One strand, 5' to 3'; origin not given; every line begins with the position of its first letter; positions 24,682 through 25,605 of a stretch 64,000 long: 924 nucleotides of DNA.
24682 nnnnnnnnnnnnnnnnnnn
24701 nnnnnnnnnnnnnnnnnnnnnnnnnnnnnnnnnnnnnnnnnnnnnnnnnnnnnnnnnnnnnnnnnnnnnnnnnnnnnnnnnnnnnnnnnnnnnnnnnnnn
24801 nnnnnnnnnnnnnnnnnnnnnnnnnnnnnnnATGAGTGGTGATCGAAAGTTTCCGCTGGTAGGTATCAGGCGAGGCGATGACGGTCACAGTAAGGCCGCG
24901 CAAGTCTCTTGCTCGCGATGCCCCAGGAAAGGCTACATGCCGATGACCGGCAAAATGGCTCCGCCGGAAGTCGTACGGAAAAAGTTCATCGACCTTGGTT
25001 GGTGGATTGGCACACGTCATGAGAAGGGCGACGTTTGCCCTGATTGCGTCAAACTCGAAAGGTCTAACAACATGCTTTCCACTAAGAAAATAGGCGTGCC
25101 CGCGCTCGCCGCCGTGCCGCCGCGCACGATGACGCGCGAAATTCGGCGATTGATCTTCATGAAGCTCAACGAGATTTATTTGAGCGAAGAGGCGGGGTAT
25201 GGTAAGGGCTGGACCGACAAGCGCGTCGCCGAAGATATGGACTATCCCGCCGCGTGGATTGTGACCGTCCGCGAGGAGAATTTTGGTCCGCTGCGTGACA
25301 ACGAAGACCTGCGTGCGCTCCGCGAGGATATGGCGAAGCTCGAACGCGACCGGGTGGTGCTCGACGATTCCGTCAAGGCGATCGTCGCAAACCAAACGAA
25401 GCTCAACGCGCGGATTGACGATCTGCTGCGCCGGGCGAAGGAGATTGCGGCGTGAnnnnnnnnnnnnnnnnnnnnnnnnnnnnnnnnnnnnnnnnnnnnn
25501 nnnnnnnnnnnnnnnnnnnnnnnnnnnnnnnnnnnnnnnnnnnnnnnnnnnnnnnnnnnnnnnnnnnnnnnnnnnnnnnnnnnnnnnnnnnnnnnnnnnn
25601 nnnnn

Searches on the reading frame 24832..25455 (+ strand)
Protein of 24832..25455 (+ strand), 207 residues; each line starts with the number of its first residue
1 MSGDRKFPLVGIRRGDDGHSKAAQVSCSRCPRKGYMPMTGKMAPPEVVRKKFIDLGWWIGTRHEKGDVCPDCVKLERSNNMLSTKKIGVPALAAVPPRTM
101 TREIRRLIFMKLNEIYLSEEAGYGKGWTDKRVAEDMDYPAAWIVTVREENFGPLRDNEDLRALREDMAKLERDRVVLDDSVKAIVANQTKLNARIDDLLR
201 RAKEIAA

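Call 3: search_protein_families(library=pfam, proteins=[window:24832-25455:+], max_evalue=1)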
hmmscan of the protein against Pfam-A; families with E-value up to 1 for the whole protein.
window:24832-25455:+ (207 aa): 2 families
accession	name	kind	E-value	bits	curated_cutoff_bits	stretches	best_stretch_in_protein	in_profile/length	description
PF24319.2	DUF7491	-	0.12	13.1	30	1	155-199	32-76/90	Coiled-coil region of unknown function (DUF7491)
PF08317.16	Spc7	-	0.21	11.4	34.5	1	158-206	147-195/196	Spc7 kinetochore protein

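Call 5: search_protein_families(library=padloc, proteins=[window:24832-25455:+], max_evalue=1)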
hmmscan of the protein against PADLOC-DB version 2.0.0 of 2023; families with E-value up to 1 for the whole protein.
window:24832-25455:+ (207 aa): 0 families

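Call 6: search_protein_families(library=phrogs, proteins=[window:24832-25455:+], max_evalue=0.1)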
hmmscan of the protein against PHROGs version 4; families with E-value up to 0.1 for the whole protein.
window:24832-25455:+ (207 aa): 2 families
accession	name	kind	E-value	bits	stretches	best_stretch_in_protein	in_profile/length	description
phrog_21667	-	unknown function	1.2e-36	127.6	1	15-206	15-213/218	-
phrog_12127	-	unknown function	1.9e-23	84.7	2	89-173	293-383/414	-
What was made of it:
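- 24832..25455 (+): Upstream neighbour: 207-aa protein with a Cys4-type zinc-binding N-domain (C27, C30, C69, C72), a conserved helical domain (residues 102-150) and a long coiled-coil helix (157-206). Judged not to be a partner of the NTase. phrog_21667 at E 1.2e-36 (call 6).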

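Call 7: search_protein_families(library=ncbifam, proteins=[window:24832-25455:+], max_evalue=1)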
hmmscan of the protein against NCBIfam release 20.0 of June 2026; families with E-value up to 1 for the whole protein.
window:24832-25455:+ (207 aa): 0 families

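Call 10: search_dna_similar(query=window:24832-25455:+, collection=phages, mode=protein, max_rows=30, max_evalue=0.001)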
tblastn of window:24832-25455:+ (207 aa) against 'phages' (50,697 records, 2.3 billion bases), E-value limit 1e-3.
Records with a match: 36; places in all: 37; records where one place covers at least 80% of the query: 1.
Best place of each record, by identity: <60% 36.
By first word of the organism name: Caulobacter 29; Rhizobium 4; Sinorhizobium 1; Microcystis 1; Labrenzia 1.
By host as written in the record: Caulobacter vibrioides CB15 10; Caulobacter crescentus 6; Caulobacter crescentus NA1000 4; Caulobacter segnis CBR1 4; Caulobacter vibrioides 4; Rhizobium leguminosarum biovar viciae 3841 2; Sinorhizobium sp. LM21 1; Microcystis aeruginosa 1; and 4 more.
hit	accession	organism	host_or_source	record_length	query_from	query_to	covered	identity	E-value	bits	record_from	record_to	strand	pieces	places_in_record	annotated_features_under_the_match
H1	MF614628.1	Sinorhizobium phage phi3LM21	Sinorhizobium sp. LM21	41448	5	207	98%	32.7%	7e-21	95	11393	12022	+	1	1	DNA polymerase A domain-containing protein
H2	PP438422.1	Microcystis phage Mae-JY30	Microcystis aeruginosa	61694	1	163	79%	36.0%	8e-25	106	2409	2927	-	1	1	hypothetical protein | ATP-binding protein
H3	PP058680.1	Labrenzia phage vB_LagS-V1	Roseibium aggregatum RF14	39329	4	154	73%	29.7%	2e-6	53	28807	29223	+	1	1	DNA polymerase A domain-containing protein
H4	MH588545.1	Caulobacter phage CcrPW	Caulobacter vibrioides CB15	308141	90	204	56%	38.1%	3e-11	67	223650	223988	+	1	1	hypothetical protein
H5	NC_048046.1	Caulobacter phage CcrPW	Caulobacter vibrioides CB15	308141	90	204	56%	38.1%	3e-11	67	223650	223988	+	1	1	hypothetical protein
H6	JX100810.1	Caulobacter phage CcrColossus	Caulobacter crescentus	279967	89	200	54%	36.1%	8e-10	63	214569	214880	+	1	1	hypothetical protein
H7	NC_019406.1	Caulobacter phage CcrColossus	Caulobacter crescentus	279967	89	200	54%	36.1%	8e-10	63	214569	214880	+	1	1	hypothetical protein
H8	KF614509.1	Rhizobium phage vB_RleS_L338C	Rhizobium leguminosarum biovar viciae ...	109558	5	159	75%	26.0%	5e-4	46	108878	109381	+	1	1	hypothetical protein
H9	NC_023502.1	Rhizobium phage vB_RleS_L338C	Rhizobium leguminosarum biovar viciae ...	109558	5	159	75%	26.0%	5e-4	46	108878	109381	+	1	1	hypothetical protein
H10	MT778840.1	Rhizobium phage P11VFA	-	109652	5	159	75%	26.0%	5e-4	46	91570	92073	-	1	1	hypothetical protein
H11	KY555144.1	Caulobacter phage Ccr5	Caulobacter crescentus NA1000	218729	87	199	55%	33.3%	5e-10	64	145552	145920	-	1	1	hypothetical protein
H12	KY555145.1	Caulobacter phage Ccr29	Caulobacter crescentus NA1000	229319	94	205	54%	33.3%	7e-8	57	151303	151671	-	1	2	hypothetical protein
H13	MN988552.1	Rhizobium phage RHph_I4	Rhizobium phaseoli N771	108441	46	198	74%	23.6%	4e-8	59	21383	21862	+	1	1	hypothetical protein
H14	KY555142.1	Caulobacter phage Ccr10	Caulobacter crescentus NA1000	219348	94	195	49%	34.8%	1e-7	57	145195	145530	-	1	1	hypothetical protein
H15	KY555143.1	Caulobacter phage Ccr2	Caulobacter crescentus NA1000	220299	94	195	49%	34.8%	1e-7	57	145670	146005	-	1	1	hypothetical protein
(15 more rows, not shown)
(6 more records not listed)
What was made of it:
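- Closest known: phrog_21667. Same: The C-terminal half is also found in Caulobacter phiCbK-like phages (call 10).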

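Call 16: get_annotated_region(hit=H1, flank=4000)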
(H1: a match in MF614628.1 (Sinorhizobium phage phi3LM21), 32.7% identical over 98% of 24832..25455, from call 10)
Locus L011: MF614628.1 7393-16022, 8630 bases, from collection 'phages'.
description: Sinorhizobium phage phi3LM21, complete genome.
organism: Sinorhizobium phage phi3LM21 (NCBI taxid 2029634)
taxonomy: Viruses; Duplodnaviria; Heunggongvirae; Uroviricota; Caudoviricetes
host: Sinorhizobium sp. LM21; source: -; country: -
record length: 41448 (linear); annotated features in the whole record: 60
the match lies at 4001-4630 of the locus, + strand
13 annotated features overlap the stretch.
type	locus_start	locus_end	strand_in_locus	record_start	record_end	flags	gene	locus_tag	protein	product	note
CDS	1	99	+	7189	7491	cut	-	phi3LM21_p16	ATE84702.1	hypothetical protein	-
CDS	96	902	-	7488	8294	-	-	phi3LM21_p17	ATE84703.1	CI repressor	-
CDS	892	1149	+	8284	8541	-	-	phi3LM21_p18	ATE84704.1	Cro-like protein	-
CDS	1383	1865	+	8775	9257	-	-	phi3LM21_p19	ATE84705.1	hypothetical protein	-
CDS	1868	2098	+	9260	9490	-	-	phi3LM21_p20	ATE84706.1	hypothetical protein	-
CDS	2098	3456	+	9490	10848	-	-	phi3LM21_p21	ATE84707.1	CcrM-like DNA methyltransferase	-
CDS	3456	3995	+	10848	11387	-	-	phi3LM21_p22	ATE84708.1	hypothetical protein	-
CDS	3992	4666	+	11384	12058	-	-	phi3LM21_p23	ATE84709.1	DNA polymerase A domain-containing protein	-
CDS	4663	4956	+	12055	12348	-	-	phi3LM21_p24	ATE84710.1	hypothetical protein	-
CDS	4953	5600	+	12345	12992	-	-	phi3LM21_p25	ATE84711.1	hypothetical protein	-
CDS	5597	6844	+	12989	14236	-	-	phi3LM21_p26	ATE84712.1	helix-turn-helix domain-containing protein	putative replication initiation protein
CDS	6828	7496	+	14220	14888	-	-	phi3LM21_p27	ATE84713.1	transcription antitermination protein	transcription antitermination protein NusG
CDS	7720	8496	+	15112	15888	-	-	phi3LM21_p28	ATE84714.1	hypothetical protein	-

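Call 18: search_protein_families(library=pfam, proteins=[L011:4663-4956:+, L011:4953-5600:+, L011:3992-4666:+, L011:3456-3995:+], max_evalue=0.1)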
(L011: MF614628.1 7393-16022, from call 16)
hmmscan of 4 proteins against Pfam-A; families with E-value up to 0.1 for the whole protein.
L011:4663-4956:+ (97 aa): 1 family
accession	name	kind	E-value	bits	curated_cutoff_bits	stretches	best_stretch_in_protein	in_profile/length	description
PF14409.11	Herpeto_peptide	-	0.049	14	22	1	52-78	15-41/49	Ribosomally synthesized peptide in Herpetosiphon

L011:4953-5600:+ (215 aa): 0 families

L011:3992-4666:+ (224 aa): 2 families
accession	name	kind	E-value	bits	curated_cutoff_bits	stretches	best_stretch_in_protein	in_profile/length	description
PF13384.12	HTH_23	-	0.0035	17.6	24.6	1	128-161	13-48/50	Homeodomain-like domain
PF24042.1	DUF7351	-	0.013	15.8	31.2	1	25-86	22-86/177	Domain of unknown function (DUF7351)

L011:3456-3995:+ (179 aa): 0 families

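Call 55: find_related_loci(query=window:24832-25455:+, collection=viral_contigs, flank=4000)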
Query window:24832-25455:+ (207 aa) in viral_contigs; peptide patterns used: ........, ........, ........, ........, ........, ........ (x = any residue, [..] = any of these).
7 stretches matched a pattern, but none encodes a relative of the query by tblastn (E <= 1e-3).

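Call 57: find_homologous_proteins(query=window:24832-25455:+, max_evalue=0.001)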
Query window:24832-25455:+ (207 aa): 5 proteins with E <= 0.001 among 435 candidates.
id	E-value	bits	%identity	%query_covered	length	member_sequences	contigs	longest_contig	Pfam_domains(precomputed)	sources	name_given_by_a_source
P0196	3.5e-109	381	100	83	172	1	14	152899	-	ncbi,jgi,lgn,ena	jgi:hypothetical protein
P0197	8.0e-27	112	35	97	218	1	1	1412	-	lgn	-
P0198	8.1e-27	112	37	97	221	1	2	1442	-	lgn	-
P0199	1.2e-23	102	37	91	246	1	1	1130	-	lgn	-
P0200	1.6e-22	98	35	98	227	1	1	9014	-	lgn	-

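Call 58: find_encoding_contigs(protein=P0200, flank=5000, max_places=3)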
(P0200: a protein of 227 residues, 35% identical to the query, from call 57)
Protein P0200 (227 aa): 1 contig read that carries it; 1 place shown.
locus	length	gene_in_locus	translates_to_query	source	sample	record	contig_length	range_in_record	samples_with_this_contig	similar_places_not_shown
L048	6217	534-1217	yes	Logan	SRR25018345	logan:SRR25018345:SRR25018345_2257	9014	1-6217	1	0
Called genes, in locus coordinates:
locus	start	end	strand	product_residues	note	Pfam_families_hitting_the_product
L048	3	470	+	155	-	?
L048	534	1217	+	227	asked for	-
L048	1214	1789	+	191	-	PF05063:MT-A70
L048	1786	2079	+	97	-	-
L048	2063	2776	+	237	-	PF08299:Bac_DnaA_C (weak)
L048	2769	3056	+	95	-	-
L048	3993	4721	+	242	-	-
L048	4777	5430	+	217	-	PF02357:NusG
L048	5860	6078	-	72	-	-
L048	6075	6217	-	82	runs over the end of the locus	-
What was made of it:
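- Closest known: phrog_21667. Different: Elsewhere it sits beside CcrM-like or MT-A70 methyltransferases and replication genes rather than an NTase (calls 16, 58).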

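Call 59: get_annotated_region(hit=H2, flank=2500)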
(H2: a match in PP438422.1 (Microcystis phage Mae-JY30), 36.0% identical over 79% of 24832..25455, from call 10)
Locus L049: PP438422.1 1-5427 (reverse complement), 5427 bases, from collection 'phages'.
description: Microcystis phage Mae-JY30, complete genome.
organism: Microcystis phage Mae-JY30 (NCBI taxid 3128142)
taxonomy: Viruses; Duplodnaviria; Heunggongvirae; Uroviricota; Caudoviricetes
host: Microcystis aeruginosa; source: China; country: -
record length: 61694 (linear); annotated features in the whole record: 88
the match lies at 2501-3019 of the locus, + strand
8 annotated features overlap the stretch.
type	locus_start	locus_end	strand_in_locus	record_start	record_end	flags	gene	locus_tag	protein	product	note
CDS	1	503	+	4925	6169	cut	-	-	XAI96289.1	hypothetical protein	-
CDS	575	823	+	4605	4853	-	-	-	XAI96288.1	hypothetical protein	-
CDS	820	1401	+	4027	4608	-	-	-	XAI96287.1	molecular chaperone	-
CDS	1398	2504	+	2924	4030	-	-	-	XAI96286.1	ATP-binding protein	-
CDS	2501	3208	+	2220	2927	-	-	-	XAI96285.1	hypothetical protein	-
CDS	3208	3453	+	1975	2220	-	-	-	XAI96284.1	hypothetical protein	-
CDS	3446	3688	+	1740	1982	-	-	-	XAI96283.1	hypothetical protein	-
CDS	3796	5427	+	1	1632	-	-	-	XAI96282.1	recombinase family protein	-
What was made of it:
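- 24832..25455 (+): Contexts of its relatives (calls 16, 58, 59).
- The zinc-ribbon family occurs without an NTase in phi3LM21, Mae-JY30 and contig L048 (calls 16, 18, 58, 59).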

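Call 84: predict_structure(alignment_id=A6)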
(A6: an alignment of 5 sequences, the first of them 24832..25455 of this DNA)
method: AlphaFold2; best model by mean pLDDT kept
length: 207 residues; sequences in the alignment: 5
mean_pLDDT: 80.6   pTM: 0.35
mean pLDDT of the five models: 80.6, 78.6, 78.4, 76.6, 76.6
residues with pLDDT >= 90: 81; 70-90: 77; 50-70: 34; < 50: 15
segments of 3 or more residues with pLDDT < 50: 82-94
pLDDT, mean of each block of 10 residues (from residue 1): 68 72 89 85 83 89 77 78 42 58 92 78 72 91 91 68 85 94 95 96 90
secondary structure, 60 per line:
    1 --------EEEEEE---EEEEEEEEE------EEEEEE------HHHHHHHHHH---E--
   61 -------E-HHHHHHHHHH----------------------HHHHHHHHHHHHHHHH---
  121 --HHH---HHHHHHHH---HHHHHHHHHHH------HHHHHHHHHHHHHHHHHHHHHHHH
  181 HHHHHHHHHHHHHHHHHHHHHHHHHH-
elements in order: E9-14 E18-26 E33-38 H45-54 H70-79 H102-117 H129-136 H140-150 H157-206
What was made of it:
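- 24832..25455 (+): AF2 model with pLDDT 80.6 (call 84).
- Checked: Its model has a 50-residue C-terminal helix (call 84).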

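Call 86: search_solved_structures(query=A5, max_evalue=5, show_alignments=2)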
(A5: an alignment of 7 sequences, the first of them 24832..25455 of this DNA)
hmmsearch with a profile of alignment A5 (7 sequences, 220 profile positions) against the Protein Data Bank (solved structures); distinct sequences matched with E-value up to 5: 35.
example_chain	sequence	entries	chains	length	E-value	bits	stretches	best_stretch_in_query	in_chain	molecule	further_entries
5aps_A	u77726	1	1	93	0.043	16.6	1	164-219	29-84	GENERAL CONTROL PROTEIN GCN4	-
7o97_A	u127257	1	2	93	0.067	16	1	167-218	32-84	hypothetical protein UY81_C0065G0003 from Candidatus Giovannonibacteria bacterium converte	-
9r1o_A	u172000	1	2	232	0.089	15.6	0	168-218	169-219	sc-apCC-6-DPH-NR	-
5apz_A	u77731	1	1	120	0.11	15.2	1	165-219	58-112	GENERAL CONTROL PROTEIN GCN4, NOR1 TCAR0761, GENERAL CONTROL PROTEIN GCN4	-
7oqy_Y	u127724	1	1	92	0.16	14.8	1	19-83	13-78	DNA-directed RNA polymerase, subunit M (RpoM-2)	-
2yo3_A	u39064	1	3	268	0.26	14.1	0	168-218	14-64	GENERAL CONTROL PROTEIN GCN4, PUTATIVE INNER MEMBRANE PROTEIN, GENERAL CONTROL PROTEIN GCN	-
2w6b_A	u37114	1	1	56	0.29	13.9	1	161-212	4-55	RHO GUANINE NUCLEOTIDE EXCHANGE FACTOR 7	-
2zxx_A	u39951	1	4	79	0.33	13.7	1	164-216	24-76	Geminin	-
5apq_A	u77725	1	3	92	0.34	13.7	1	164-219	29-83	GENERAL CONTROL PROTEIN GCN4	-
9qid_B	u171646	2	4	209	0.36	13.6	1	160-211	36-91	GrpE protein homolog 1, mitochondrial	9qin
3tkl_B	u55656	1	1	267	0.39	13.5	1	161-216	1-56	LidA protein, substrate of the Dot/Icm system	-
9cuy_c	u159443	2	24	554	0.44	13.3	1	145-217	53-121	Short tail fiber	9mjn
8qad_A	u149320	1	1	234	0.46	13.2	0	167-217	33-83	sc-apCC-6-LLIA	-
6zff_A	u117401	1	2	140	0.66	12.7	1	170-217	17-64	DNA double-strand break repair Rad50 ATPase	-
5apw_A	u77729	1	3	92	0.7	12.6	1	164-219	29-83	GENERAL CONTROL PROTEIN GCN4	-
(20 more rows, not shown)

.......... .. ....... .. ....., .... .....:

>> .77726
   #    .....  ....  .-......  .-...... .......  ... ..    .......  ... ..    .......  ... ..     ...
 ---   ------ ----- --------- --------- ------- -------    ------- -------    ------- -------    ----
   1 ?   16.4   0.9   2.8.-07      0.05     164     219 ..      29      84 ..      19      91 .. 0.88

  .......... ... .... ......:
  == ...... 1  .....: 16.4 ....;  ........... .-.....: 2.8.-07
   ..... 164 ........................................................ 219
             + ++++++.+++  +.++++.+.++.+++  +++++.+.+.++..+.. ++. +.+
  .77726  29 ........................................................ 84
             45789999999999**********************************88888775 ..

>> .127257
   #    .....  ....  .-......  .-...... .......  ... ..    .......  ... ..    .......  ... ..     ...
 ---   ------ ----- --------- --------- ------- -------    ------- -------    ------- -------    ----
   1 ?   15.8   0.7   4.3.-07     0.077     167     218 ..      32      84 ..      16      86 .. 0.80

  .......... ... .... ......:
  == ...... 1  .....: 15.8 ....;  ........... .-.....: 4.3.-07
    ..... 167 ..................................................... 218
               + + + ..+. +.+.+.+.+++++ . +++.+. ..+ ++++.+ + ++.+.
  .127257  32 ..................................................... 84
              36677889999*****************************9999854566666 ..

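Call 95: find_encoding_contigs(protein=P0196, flank=1500, max_places=10)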
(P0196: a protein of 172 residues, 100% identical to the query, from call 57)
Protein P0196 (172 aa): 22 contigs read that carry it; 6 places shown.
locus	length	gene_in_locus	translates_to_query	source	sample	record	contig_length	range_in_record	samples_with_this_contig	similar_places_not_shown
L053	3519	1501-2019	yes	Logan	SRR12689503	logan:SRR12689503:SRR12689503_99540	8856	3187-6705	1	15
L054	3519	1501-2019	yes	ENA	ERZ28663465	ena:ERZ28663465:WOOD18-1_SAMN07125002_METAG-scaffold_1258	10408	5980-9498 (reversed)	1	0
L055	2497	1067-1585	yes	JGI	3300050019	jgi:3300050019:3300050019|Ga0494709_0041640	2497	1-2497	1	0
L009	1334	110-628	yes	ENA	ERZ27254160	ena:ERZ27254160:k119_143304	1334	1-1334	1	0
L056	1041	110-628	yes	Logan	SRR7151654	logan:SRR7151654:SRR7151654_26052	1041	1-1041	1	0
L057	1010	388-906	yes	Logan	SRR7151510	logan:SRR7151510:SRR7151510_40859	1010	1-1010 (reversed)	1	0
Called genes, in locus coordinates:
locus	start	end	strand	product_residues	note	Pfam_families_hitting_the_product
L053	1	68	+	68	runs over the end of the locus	-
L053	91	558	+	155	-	-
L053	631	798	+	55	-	-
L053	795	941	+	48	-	-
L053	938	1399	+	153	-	-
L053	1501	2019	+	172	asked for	-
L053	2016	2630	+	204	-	-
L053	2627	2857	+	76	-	-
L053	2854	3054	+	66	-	-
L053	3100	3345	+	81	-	-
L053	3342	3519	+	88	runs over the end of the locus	-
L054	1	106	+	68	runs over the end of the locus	-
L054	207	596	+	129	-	-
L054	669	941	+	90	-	-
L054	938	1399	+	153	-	-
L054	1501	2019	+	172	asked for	-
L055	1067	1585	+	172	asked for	-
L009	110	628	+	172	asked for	-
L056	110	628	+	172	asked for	-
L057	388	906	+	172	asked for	-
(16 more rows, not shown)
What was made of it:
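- The two are always adjacent in the recovered variants of this one phage (call 95).
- Tried and rejected: All contigs carrying the zinc-ribbon gene also carry the NTase (call 95).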
